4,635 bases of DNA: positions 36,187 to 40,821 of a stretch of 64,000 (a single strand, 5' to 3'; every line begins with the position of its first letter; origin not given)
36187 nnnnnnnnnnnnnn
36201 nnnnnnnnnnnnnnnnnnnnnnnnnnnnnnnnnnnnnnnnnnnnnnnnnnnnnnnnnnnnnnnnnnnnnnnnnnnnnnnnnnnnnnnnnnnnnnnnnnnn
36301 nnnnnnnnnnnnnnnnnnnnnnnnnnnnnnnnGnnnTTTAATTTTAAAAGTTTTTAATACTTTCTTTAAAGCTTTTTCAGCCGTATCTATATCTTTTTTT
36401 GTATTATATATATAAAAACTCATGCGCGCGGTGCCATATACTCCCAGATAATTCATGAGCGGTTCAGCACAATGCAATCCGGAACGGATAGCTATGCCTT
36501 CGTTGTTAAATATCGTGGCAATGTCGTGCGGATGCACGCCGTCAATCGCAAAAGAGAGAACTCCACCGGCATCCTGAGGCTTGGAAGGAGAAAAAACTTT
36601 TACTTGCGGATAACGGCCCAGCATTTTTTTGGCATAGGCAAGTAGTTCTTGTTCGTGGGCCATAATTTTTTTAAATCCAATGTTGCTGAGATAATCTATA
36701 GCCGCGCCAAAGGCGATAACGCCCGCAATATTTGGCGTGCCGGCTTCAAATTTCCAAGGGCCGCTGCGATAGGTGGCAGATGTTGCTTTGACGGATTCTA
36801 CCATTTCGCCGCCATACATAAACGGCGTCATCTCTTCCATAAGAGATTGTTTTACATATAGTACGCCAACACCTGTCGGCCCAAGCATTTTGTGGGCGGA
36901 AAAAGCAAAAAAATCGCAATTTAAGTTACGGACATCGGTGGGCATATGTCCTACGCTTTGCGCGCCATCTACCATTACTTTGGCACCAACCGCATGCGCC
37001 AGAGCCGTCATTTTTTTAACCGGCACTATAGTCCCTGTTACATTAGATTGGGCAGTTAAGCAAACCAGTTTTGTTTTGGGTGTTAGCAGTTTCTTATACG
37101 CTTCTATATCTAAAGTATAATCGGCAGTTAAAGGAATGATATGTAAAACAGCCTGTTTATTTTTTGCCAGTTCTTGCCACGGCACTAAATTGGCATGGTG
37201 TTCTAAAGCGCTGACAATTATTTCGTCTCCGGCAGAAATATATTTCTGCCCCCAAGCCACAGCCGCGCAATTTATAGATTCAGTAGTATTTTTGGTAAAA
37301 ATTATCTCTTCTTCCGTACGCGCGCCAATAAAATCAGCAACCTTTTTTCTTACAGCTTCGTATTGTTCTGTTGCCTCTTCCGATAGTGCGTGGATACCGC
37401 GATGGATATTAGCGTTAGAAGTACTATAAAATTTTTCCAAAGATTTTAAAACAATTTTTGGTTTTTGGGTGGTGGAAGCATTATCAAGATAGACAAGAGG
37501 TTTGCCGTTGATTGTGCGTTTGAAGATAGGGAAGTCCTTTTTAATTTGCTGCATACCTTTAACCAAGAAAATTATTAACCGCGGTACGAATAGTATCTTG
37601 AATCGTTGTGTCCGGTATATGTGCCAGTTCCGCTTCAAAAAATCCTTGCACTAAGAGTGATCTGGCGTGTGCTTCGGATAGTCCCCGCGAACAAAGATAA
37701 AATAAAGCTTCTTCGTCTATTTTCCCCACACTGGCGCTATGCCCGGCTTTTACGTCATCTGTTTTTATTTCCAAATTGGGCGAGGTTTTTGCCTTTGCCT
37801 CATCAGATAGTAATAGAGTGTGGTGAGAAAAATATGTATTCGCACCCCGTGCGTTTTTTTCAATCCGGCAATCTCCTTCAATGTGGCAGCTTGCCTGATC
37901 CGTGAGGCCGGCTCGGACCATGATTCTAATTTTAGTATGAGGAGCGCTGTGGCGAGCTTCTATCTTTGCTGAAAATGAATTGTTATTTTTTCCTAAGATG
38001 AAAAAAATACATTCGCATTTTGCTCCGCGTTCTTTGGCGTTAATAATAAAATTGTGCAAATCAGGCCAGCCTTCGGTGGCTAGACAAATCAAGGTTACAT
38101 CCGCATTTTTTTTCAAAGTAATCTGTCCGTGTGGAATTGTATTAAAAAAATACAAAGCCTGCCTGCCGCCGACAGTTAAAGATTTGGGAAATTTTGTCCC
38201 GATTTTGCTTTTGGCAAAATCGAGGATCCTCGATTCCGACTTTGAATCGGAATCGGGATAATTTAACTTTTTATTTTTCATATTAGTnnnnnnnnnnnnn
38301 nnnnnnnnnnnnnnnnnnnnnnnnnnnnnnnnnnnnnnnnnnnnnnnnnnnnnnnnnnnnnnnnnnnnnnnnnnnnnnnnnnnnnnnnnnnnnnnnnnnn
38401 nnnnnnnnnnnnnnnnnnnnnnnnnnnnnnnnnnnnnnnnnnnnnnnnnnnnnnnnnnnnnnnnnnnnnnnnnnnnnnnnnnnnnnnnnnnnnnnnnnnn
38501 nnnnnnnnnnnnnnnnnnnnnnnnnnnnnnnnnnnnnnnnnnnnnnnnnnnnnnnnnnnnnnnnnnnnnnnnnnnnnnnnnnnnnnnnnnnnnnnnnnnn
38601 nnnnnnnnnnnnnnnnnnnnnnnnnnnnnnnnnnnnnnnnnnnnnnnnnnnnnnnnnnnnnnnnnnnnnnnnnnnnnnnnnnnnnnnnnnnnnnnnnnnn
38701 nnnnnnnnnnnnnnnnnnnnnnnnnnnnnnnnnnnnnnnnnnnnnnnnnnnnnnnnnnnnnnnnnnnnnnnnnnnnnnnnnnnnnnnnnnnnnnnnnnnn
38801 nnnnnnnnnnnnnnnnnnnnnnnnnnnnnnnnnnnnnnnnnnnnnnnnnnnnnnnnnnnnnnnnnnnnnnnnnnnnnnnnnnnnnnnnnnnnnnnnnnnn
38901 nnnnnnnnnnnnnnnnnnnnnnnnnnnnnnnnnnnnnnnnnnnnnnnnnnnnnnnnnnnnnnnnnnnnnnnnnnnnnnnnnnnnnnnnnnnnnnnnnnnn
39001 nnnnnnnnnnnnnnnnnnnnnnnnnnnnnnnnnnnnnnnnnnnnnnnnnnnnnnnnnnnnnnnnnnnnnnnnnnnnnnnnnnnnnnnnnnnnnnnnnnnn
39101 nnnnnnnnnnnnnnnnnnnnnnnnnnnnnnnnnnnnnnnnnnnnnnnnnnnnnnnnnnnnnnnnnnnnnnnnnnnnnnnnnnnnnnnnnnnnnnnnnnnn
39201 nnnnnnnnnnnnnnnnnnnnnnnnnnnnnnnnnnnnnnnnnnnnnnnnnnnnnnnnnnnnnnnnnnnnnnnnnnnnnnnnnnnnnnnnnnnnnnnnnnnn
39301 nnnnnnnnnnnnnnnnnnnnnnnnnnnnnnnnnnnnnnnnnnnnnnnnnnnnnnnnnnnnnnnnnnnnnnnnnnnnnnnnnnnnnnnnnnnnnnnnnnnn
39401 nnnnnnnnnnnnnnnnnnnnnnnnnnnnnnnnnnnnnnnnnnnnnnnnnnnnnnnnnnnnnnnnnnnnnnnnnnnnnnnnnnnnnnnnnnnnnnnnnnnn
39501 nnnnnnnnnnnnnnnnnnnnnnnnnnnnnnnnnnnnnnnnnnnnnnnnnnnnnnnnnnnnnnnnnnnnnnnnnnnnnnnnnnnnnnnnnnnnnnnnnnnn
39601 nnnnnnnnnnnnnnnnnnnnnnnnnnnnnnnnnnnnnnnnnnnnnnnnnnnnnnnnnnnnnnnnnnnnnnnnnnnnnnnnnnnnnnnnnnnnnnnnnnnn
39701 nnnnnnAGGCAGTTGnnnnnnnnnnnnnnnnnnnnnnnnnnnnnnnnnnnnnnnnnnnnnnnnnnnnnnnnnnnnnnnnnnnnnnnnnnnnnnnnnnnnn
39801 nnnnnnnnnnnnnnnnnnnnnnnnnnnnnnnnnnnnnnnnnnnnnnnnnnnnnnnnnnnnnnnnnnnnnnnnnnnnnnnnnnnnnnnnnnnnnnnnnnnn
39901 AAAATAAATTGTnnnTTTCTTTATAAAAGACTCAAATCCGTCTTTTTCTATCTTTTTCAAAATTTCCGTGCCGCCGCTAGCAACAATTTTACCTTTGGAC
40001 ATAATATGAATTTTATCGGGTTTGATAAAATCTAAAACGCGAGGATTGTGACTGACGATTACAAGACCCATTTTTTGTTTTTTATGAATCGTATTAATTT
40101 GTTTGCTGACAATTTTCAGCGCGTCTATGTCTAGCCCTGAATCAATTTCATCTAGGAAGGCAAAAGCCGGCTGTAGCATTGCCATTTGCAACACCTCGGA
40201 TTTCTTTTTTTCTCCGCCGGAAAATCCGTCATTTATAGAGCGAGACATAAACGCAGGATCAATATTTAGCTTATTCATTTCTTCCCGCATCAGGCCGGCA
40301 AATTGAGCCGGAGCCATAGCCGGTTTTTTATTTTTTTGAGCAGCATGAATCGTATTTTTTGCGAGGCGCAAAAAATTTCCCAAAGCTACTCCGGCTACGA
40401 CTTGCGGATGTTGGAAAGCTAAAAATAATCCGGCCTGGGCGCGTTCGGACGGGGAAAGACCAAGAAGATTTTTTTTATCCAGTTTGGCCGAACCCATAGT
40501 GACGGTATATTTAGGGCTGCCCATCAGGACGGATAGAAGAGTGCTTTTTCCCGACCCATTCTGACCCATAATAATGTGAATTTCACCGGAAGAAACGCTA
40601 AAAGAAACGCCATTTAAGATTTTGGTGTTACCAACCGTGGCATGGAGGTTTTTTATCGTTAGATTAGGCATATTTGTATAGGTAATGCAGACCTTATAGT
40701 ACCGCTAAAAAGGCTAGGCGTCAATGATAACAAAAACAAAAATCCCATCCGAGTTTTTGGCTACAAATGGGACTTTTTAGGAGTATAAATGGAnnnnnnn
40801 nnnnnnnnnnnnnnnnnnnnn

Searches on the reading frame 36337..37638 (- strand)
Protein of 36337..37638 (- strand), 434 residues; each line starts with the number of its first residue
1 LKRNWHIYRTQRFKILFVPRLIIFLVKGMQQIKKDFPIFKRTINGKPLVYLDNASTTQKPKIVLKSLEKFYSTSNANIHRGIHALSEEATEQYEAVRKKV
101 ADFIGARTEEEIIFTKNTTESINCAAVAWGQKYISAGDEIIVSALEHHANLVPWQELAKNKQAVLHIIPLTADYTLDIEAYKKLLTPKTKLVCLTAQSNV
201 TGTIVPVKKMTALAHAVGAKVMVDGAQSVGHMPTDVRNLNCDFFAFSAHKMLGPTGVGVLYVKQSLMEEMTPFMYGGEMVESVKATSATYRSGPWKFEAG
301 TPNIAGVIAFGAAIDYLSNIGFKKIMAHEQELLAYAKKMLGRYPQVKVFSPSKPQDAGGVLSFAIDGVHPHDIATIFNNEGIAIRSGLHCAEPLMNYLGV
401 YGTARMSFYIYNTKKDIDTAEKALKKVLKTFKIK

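Call 93: search_protein_families(library=pfam, proteins=[window:36337-37638:-], max_evalue=0.0001)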
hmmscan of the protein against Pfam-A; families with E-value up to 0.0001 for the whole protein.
window:36337-37638:- (434 aa): 5 families
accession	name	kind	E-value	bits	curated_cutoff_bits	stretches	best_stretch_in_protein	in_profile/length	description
PF00266.25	Aminotran_5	-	5.8e-150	499.8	21.5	1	49-418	1-369/371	Aminotransferase class-V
PF00155.27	Aminotran_1_2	-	8e-10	38.9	19.7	1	92-233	43-194/361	Aminotransferase class I and II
PF01053.26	Cys_Met_Meta_PP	-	1.4e-07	30.9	27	1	125-253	79-201/381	Cys/Met metabolism PLP-dependent enzyme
PF01041.23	DegT_DnrJ_EryC1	-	1.6e-07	31.3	19.8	1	94-258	27-182/360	DegT/DnrJ/EryC1/StrS aminotransferase family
PF01212.27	Beta_elim_lyase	-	1.6e-06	28.1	27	1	91-273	32-222/288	Beta-eliminating lyase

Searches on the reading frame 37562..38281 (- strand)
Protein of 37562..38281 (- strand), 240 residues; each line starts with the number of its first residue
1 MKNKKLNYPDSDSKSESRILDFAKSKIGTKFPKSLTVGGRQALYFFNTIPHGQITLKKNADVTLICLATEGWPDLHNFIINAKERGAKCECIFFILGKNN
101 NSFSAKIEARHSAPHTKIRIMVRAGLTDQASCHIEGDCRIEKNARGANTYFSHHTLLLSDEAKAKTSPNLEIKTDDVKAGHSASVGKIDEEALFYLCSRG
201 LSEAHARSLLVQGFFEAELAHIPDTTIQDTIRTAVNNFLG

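Call 93: search_protein_families(library=pfam, proteins=[window:37562-38281:-], max_evalue=0.0001)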
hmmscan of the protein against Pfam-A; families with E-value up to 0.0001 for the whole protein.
window:37562-38281:- (240 aa): 1 family
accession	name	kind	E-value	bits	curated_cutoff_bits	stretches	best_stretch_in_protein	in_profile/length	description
PF01458.23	SUFBD_core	-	7.4e-44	150.4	27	1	51-214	69-232/232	SUF system FeS cluster assembly, SufBD core domain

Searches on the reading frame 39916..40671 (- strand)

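Call 93: search_protein_families(library=pfam, proteins=[window:39916-40671:-], max_evalue=0.0001)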
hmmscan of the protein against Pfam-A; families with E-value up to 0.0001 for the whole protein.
window:39916-40671:- (252 aa): 4 families
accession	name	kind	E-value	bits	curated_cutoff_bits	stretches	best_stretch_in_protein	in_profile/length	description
PF00005.33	ABC_tran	-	5.2e-19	69.6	25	1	19-175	1-134/137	ABC transporter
PF02463.25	SMC_N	-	1.7e-08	34.6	40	0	132-214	118-203/220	RecF/RecN/SMC N terminal domain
PF13304.12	AAA_21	-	7.6e-07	29.9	27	0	31-49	1-19/304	AAA domain, putative AbiEii toxin, Type IV TA system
PF13555.12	AAA_29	-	2.9e-05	24.2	27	1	17-53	10-50/61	P-loop containing region of AAA domain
